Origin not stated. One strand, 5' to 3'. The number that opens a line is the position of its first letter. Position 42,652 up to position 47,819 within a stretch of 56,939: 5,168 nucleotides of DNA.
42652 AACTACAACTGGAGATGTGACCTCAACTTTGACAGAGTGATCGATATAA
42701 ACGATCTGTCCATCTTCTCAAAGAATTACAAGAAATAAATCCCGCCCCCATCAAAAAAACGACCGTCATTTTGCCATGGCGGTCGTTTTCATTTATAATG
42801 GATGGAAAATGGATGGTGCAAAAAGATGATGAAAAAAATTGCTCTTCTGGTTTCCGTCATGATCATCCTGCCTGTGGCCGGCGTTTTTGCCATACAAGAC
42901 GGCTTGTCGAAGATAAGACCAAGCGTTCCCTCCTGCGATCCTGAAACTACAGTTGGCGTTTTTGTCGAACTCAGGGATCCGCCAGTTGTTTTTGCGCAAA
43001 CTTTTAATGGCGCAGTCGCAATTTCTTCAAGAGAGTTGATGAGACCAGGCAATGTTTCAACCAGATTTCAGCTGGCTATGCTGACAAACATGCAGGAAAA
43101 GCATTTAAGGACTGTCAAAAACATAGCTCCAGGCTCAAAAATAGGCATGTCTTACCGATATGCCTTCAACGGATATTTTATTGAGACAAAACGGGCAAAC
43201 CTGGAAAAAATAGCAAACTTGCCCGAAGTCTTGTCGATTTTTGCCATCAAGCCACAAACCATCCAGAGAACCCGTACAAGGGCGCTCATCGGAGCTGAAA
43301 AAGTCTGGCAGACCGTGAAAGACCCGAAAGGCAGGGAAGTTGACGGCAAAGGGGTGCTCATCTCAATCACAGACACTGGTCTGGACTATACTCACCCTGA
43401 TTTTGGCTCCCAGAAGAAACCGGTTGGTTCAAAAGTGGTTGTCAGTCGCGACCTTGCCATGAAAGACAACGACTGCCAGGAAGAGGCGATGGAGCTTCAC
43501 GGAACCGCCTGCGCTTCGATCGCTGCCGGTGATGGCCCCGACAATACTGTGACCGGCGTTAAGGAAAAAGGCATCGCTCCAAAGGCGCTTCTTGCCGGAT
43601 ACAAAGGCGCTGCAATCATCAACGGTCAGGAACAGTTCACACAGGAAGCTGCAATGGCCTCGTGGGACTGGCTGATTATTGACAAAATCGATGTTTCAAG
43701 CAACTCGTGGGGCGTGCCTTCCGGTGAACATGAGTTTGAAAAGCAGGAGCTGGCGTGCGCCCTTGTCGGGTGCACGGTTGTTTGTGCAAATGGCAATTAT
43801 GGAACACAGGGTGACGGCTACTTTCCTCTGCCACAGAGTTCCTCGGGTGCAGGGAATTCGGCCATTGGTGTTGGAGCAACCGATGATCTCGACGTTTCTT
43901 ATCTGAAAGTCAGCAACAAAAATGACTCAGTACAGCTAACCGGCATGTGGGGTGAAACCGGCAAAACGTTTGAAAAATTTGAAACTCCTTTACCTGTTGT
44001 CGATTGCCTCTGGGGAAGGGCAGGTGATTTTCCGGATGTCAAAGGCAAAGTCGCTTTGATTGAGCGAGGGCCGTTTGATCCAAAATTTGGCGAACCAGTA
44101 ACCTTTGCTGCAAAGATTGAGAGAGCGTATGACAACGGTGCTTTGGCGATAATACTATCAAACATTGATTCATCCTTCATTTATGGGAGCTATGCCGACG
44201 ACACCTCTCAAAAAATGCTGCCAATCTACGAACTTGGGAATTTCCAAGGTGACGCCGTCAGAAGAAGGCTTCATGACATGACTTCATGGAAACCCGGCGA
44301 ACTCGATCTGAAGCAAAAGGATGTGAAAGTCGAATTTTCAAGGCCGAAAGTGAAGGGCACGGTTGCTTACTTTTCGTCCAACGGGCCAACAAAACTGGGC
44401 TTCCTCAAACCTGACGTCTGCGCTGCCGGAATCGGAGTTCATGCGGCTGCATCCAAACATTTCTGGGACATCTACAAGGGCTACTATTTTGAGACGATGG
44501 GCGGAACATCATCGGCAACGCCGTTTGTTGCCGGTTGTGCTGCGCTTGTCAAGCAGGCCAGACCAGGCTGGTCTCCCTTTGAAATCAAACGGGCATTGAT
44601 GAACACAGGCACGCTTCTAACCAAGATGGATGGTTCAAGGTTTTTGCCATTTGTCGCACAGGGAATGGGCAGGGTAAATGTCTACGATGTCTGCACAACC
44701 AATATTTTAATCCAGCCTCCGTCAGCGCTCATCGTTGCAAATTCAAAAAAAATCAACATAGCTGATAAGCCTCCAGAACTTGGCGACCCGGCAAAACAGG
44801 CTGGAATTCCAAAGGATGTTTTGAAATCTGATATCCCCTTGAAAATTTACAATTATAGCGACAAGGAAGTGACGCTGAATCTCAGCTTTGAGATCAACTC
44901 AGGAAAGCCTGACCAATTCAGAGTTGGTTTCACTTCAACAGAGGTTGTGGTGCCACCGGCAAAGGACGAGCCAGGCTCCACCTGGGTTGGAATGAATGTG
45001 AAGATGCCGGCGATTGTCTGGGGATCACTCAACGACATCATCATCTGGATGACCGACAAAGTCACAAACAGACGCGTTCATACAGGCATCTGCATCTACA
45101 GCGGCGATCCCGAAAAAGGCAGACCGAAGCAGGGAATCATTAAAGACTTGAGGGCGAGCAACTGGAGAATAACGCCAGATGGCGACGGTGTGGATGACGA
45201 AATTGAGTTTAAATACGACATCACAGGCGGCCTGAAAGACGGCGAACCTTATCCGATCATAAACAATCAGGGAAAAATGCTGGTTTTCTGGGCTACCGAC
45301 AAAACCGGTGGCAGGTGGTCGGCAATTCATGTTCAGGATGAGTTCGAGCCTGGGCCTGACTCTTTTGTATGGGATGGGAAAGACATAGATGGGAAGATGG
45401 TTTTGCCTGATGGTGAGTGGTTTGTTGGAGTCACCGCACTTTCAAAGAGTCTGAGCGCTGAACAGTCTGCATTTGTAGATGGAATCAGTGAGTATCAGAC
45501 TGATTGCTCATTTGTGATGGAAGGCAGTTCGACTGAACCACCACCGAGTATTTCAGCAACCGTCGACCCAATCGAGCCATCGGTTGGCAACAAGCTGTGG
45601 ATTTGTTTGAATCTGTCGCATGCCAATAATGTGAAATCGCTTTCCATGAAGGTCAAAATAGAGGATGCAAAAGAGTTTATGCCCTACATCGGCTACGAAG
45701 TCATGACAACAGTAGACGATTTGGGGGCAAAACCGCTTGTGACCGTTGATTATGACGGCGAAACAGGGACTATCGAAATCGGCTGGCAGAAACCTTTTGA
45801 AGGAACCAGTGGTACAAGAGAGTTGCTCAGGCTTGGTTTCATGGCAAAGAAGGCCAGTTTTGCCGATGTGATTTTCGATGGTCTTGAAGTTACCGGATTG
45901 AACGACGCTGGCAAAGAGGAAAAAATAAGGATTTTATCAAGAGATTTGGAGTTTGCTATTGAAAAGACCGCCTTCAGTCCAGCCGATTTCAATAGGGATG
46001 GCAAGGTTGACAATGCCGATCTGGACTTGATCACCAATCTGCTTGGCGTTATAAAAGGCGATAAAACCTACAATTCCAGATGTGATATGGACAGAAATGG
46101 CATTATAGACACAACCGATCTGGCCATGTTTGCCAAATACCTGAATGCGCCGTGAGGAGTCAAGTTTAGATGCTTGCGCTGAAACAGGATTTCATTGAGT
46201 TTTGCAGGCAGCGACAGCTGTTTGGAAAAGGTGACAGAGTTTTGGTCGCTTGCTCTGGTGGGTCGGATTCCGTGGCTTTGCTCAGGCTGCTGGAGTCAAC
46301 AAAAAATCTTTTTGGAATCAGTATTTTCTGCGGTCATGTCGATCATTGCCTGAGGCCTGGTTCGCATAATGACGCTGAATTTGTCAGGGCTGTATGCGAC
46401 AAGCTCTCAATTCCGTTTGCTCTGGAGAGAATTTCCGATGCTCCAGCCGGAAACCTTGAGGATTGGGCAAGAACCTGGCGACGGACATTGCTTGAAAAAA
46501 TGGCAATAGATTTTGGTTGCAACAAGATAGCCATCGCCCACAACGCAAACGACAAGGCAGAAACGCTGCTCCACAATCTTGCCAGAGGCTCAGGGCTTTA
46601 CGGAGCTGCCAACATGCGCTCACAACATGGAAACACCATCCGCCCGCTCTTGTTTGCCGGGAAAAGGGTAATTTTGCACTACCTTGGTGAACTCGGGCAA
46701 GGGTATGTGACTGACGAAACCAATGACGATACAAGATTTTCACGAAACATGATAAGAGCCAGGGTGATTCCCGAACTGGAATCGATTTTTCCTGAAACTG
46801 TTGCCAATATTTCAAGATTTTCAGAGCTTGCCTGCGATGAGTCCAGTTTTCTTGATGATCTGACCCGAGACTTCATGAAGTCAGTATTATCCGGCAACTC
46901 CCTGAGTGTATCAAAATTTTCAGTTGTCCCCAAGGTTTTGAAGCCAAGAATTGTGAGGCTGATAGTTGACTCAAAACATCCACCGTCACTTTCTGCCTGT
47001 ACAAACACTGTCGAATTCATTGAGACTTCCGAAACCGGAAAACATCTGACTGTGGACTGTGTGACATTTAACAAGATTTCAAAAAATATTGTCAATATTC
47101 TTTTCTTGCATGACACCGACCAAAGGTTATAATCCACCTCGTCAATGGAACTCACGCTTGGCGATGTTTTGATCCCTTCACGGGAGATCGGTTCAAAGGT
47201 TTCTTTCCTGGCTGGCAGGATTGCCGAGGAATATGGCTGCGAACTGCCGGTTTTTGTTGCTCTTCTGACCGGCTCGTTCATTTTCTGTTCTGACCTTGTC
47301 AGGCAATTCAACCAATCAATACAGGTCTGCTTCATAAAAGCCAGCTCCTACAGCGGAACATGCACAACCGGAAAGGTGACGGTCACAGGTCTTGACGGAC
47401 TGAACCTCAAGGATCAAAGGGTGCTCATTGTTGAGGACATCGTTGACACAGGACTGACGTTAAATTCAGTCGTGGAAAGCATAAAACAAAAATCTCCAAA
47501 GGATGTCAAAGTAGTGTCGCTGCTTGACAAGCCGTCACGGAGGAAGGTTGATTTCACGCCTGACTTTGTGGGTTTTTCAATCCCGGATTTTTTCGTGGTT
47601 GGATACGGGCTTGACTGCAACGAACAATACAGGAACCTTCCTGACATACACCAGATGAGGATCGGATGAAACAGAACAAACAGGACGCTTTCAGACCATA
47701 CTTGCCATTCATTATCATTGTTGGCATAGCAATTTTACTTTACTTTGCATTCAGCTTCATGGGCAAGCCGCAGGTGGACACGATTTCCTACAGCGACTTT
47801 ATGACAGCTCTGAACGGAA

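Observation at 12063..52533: Cohesin-dockerin style surface assembly loaded with proteases instead of glycoside hydrolases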

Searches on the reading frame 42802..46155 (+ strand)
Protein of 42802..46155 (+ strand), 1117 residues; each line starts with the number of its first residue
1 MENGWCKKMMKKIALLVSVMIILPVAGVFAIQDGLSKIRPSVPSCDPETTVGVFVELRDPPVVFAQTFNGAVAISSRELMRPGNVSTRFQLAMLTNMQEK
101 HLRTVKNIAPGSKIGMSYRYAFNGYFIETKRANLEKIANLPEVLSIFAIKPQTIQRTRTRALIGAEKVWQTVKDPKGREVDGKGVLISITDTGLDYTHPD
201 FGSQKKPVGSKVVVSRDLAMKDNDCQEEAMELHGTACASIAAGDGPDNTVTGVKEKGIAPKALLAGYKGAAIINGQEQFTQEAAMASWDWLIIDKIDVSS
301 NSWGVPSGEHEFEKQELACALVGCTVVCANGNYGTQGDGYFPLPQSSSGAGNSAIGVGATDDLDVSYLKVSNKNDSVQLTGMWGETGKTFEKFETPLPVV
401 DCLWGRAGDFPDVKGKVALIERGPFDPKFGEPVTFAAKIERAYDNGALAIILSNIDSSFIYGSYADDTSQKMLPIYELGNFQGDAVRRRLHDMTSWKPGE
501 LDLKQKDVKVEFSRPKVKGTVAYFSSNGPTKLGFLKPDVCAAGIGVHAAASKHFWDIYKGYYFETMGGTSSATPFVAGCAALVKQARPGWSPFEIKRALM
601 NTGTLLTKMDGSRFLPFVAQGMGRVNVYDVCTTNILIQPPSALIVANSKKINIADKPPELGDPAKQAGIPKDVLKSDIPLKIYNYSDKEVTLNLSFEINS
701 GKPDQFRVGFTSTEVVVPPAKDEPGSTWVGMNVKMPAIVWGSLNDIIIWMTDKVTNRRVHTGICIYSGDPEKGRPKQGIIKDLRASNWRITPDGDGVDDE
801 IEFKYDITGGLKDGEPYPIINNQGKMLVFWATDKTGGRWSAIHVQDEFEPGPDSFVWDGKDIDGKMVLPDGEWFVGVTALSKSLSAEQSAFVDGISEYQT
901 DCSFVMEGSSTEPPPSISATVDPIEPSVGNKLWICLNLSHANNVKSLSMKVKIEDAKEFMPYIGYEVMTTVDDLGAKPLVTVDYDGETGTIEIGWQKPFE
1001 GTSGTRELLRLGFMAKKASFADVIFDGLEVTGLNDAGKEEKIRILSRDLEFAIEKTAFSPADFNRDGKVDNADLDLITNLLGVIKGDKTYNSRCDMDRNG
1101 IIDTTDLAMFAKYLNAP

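Call 4: search_protein_families(library=pfam, proteins=[window:42802-46155:+], max_evalue=0.01)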
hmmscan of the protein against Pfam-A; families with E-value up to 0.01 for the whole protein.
window:42802-46155:+ (1117 aa): 4 families
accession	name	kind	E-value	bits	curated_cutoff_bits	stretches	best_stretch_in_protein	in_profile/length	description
PF00082.27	Peptidase_S8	-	5.1e-42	144.6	21.8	1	182-603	1-273/288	Subtilase family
PF00404.24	Dockerin_1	-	1.5e-08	35.2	22.9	1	1061-1115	2-57/57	Dockerin type I domain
PF02225.27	PA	-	1.3e-06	28.8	23.9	1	399-462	5-63/95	PA domain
PF05922.21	Inhibitor_I9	-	0.0028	18.7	21.2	1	108-147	35-74/82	Peptidase inhibitor I9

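Call 45: find_homologous_proteins(query=window:42802-46155:+, max_evalue=1e-20)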
Query window:42802-46155:+ (1117 aa): 178 proteins with E <= 1e-20 among 8000 candidates; the best 120 are listed.
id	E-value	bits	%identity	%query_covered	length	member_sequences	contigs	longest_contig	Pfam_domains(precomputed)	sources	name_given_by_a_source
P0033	0.0e+0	2562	100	99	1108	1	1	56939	PF02225.28,PF00404.25,PF00082.28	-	-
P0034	0.0e+0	2232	86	99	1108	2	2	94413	PF02225.28,PF00404.25,PF00082.28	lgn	-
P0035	0.0e+0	1354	54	99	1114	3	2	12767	PF02225.28,PF00082.28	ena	-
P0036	0.0e+0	1302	54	97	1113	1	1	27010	PF02225.28,PF00082.28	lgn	-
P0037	0.0e+0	1292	53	99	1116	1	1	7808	PF02225.28,PF00082.28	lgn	-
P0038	0.0e+0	1233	51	99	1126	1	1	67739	PF02225.28,PF00082.28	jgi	jgi:minor extracellular serine protease Vpr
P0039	0.0e+0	1136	48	98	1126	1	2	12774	PF02225.28,PF00082.28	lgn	-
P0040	0.0e+0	1131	47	98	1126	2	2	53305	PF02225.28,PF00082.28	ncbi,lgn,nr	ncbi:MAG: S8 family serine peptidase [Caldisericia bacterium]|nr:S8 family serine peptidase [Caldise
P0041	0.0e+0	1125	59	77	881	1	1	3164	PF02225.28,PF00082.28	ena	-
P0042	0.0e+0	1119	47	99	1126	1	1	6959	PF02225.28,PF00082.28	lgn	-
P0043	0.0e+0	1094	47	99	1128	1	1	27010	PF02225.28,PF00404.25,PF00082.28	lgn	-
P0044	0.0e+0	1073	46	99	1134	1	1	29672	PF02225.28,PF00404.25,PF00082.28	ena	-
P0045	0.0e+0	1070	46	99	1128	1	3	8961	PF02225.28,PF00404.25,PF00082.28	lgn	-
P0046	0.0e+0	1066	46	96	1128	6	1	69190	PF02225.28,PF00404.25,PF00082.28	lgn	-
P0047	2.4e-284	964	43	99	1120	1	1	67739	PF02225.28,PF00404.25,PF00082.28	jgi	jgi:subtilisin family serine protease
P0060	1.0e-207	711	36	99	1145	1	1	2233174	PF02225.28,PF00082.28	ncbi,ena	-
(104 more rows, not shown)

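Call 47: search_protein_families(library=pfam, alignment_id=A5, max_evalue=0.1)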
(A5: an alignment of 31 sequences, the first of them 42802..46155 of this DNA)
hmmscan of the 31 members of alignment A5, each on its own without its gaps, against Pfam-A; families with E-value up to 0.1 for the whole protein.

A. member 1, window:42802-46155:+ (1117 aa): 4 families
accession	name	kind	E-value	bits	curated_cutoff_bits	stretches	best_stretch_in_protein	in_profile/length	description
PF00082.27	Peptidase_S8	-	5.1e-42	144.6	21.8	1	182-603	1-273/288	Subtilase family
PF00404.24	Dockerin_1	-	1.5e-08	35.2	22.9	1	1061-1115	2-57/57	Dockerin type I domain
PF02225.27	PA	-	1.3e-06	28.8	23.9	1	399-462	5-63/95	PA domain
PF05922.21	Inhibitor_I9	-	0.0028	18.7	21.2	1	108-147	35-74/82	Peptidase inhibitor I9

B. families by the number of members that match (of 31 scanned): 13 families
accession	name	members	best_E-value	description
PF00082.27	Peptidase_S8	31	1.3e-51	Subtilase family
PF02225.27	PA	31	3.3e-16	PA domain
PF00404.24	Dockerin_1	31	1.5e-08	Dockerin type I domain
PF13860.13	FlgD_ig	23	4.2e-05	FlgD Ig-like domain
PF05922.21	Inhibitor_I9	11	5.1e-05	Peptidase inhibitor I9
PF13499.12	EF-hand_7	11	0.0002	EF-hand domain pair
PF00963.24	Cohesin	8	0.00062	Cohesin domain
PF00036.39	EF-hand_1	3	0.0071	EF hand domain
PF13405.12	EF-hand_6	3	0.03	EF-hand domain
PF10591.15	SPARC_Ca_bdg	2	0.017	Secreted protein acidic and rich in cysteine Ca binding region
PF13202.12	EF-hand_5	2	0.033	EF hand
PF02369.22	Big_1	2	0.052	Bacterial Ig-like domain (group 1)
PF13585.12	CHU_C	1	0.0036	CHU_C Type IX secretion signal domain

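Call 82: search_solved_structures(query=window:42802-45600:+, max_evalue=0.00001, show_alignments=0)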
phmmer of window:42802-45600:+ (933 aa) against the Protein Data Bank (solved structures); distinct sequences matched with E-value up to 0.00001: 86 (the best 60 are shown).
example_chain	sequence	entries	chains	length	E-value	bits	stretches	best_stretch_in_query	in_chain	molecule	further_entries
8jmw_A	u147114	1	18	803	5.1e-30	107.3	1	83-641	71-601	S8 family serine peptidase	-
9ues_B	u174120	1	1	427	1.9e-20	75.6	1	521-630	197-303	Subtilisin-like serine protease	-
3afg_A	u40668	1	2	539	4.7e-20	74.4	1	521-630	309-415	Subtilisin-like serine protease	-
1c9j_A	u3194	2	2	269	3e-12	48.5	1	549-607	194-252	SERINE PROTEASE | Subtilisin Savinase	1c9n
3i6s_A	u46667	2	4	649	6.7e-12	47.4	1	519-605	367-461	Subtilisin-like protease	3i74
1c9m_A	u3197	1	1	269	1.6e-11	46.1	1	549-607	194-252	SERINE PROTEASE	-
1st3_A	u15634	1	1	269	1.7e-11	46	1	549-607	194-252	SUBTILISIN BL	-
1q5p_A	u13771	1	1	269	1.8e-11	46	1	549-607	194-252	Serine protease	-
1ah2_A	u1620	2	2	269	1.9e-11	45.9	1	549-607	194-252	SERINE PROTEASE PB92 | SUBTILISIN SAVINASE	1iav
1gci_A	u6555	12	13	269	2e-11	45.8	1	549-607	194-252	SUBTILISIN | Subtilisin Savinase | SAVINASE (TM)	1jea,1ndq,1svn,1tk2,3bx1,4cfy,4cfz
1ndu_A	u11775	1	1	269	2.2e-11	45.7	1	549-607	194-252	Subtilisin Savinase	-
2sni_E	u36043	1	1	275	3.4e-11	45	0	180-362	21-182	SUBTILISIN NOVO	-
1mpt_A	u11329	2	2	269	4e-11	44.8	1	549-606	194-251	M-PROTEASE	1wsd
1sbi_A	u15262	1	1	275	4.4e-11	44.7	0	180-361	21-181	SUBTILISIN 8397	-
1s01_A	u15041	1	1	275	4.9e-11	44.5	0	180-361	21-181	Subtilisin BPN'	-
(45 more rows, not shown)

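Call 91: search_protein_families(library=ncbifam, proteins=[window:42802-46155:+], max_evalue=0.001)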
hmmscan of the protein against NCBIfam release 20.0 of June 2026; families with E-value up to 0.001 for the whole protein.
window:42802-46155:+ (1117 aa): 5 families
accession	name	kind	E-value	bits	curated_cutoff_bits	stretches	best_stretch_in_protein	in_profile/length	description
TIGR03921.1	T7SS_mycosin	equivalog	2.5e-16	59.7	278.75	2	539-604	200-264/353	type VII secretion-associated serine protease mycosin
NF040553.1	SGO_0316_fam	subfamily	2.6e-10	38.7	1400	1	412-586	559-710/1486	SGO_0316/SGO_0317 family LPXTG-anchored serine peptidase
NF040809.1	germ_prot_CspBA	exception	1.6e-08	32.7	1250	1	128-203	592-672/1099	bifunctional germination protease/germinant receptor pseudoprotease CspBA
NF033595.1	denti_PrtP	equivalog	5.2e-08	32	300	1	539-630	414-501/606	dentilisin complex serine proteinase subunit PrtP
NF040808.2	CspC_non_triad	exception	0.00012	20.6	675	0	178-215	91-126/556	bile acid germinant receptor pseudoprotease CspC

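Call 93: find_encoding_contigs(protein=P0060, flank=10000, max_places=2)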
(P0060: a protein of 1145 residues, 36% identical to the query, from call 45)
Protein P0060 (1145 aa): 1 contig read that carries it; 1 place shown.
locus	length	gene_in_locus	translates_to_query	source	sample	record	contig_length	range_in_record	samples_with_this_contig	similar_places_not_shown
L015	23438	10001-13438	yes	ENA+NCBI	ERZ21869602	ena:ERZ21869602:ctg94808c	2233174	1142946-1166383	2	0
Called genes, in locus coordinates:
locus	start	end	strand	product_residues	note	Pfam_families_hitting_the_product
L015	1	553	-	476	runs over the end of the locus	PF08241:Methyltransf_11, PF08242:Methyltransf_12, PF13649:Methyltransf_25, PF13847:Methyltransf_31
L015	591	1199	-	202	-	-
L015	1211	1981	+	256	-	PF01209:Ubie_methyltran, PF05175:MTS, PF13489:Methyltransf_23, PF13847:Methyltransf_31, PF08241:Methyltransf_11, PF08242:Methyltransf_12, PF13649:Methyltransf_25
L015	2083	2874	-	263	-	PF12686:DUF3800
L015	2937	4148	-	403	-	PF13183:Fer4_8, PF13534:Fer4_17 (weak), PF02754:CCG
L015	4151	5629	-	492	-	PF01565:FAD_binding_4, PF02913:FAD-oxidase_C (weak)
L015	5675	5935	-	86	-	PF02583:Trns_repr_metal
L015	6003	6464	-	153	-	PF01035:DNA_binding_1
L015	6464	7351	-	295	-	-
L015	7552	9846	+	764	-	PF00317:Ribonuc_red_lgN, PF02867:Ribonuc_red_lgC, PF12637:TSCPD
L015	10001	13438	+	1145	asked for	PF00082:Peptidase_S8, PF02225:PA (weak)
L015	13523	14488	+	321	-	PF01171:ATP_bind_3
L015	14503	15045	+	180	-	PF00156:Pribosyltran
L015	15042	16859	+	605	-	PF06480:FtsH_ext (weak), PF00004:AAA, PF17862:AAA_lid_3, PF01434:Peptidase_M41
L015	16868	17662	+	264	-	PF21948:LplA-B_cat, PF03099:BPL_LplA_LipB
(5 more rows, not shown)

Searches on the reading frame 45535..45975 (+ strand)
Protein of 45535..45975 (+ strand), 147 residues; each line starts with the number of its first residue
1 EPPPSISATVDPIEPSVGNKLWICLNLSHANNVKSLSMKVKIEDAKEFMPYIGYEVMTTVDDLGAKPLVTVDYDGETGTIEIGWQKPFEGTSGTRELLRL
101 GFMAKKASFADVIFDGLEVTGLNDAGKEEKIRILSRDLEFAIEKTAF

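Call 50: search_solved_structures(query=A6, max_evalue=10, show_alignments=1)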
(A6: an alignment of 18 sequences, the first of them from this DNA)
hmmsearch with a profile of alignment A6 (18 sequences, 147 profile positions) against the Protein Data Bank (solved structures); distinct sequences matched with E-value up to 10: 1.
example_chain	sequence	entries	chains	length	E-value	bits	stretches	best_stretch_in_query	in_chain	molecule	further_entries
2xdh_A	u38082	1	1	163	0.0079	19.6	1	18-104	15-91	COHESIN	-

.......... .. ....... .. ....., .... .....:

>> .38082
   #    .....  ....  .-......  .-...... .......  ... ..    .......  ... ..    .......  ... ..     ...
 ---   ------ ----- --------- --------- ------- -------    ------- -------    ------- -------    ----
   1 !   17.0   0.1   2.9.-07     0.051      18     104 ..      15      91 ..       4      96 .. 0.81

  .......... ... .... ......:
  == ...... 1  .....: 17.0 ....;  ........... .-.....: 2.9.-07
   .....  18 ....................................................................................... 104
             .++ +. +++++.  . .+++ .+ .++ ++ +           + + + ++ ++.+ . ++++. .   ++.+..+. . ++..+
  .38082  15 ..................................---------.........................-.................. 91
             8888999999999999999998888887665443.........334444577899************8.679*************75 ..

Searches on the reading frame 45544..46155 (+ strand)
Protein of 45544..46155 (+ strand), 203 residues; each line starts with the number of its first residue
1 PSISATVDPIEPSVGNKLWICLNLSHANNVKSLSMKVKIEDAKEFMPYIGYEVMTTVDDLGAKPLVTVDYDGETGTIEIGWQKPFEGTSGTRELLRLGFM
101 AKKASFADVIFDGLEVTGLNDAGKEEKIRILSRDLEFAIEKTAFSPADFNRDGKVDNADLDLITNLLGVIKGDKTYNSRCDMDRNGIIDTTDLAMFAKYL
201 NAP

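Call 12: search_protein_families(library=pfam, proteins=[window:45544-46155:+], max_evalue=10)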
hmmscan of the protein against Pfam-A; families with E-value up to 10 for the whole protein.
window:45544-46155:+ (203 aa): 5 families
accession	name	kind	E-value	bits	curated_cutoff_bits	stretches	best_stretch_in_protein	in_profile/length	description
PF00404.24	Dockerin_1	-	3e-09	37.4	22.9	1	147-201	2-57/57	Dockerin type I domain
PF13202.12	EF-hand_5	-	0.0057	16.5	25.9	1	143-159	4-20/25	EF hand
PF13405.12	EF-hand_6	-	0.0076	16.3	25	2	143-161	5-23/30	EF-hand domain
PF13499.12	EF-hand_7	-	0.019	15.8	30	1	141-171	5-32/67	EF-hand domain pair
PF00036.39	EF-hand_1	-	0.027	14.4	25.4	1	147-160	9-22/29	EF hand domain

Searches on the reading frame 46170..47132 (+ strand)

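Call 4: search_protein_families(library=pfam, proteins=[window:46170-47132:+], max_evalue=0.01)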
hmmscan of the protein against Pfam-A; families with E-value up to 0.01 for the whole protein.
window:46170-47132:+ (320 aa): 2 families
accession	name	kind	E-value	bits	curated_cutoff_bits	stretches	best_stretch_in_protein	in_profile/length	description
PF01171.26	ATP_bind_3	-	9.6e-45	153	27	1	24-197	2-181/182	PP-loop family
PF03054.22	tRNA_Me_trans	-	0.00038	20.6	20.6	1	23-84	2-68/202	tRNA methyl transferase HUP domain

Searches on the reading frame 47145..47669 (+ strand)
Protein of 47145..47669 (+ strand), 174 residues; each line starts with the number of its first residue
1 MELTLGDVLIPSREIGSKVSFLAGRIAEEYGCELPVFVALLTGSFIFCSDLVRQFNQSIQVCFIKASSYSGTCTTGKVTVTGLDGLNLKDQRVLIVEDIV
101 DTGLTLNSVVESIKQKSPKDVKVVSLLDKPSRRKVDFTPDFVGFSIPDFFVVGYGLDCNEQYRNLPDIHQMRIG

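Call 6: search_protein_families(library=pfam, proteins=[window:47145-47669:+], max_evalue=0.001)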
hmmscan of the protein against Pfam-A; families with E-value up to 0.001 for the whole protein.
window:47145-47669:+ (174 aa): 1 family
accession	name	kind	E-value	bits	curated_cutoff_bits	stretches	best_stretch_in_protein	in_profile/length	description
PF00156.33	Pribosyltran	-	1.4e-27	96.4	26.3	1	14-157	10-156/158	Phosphoribosyl transferase domain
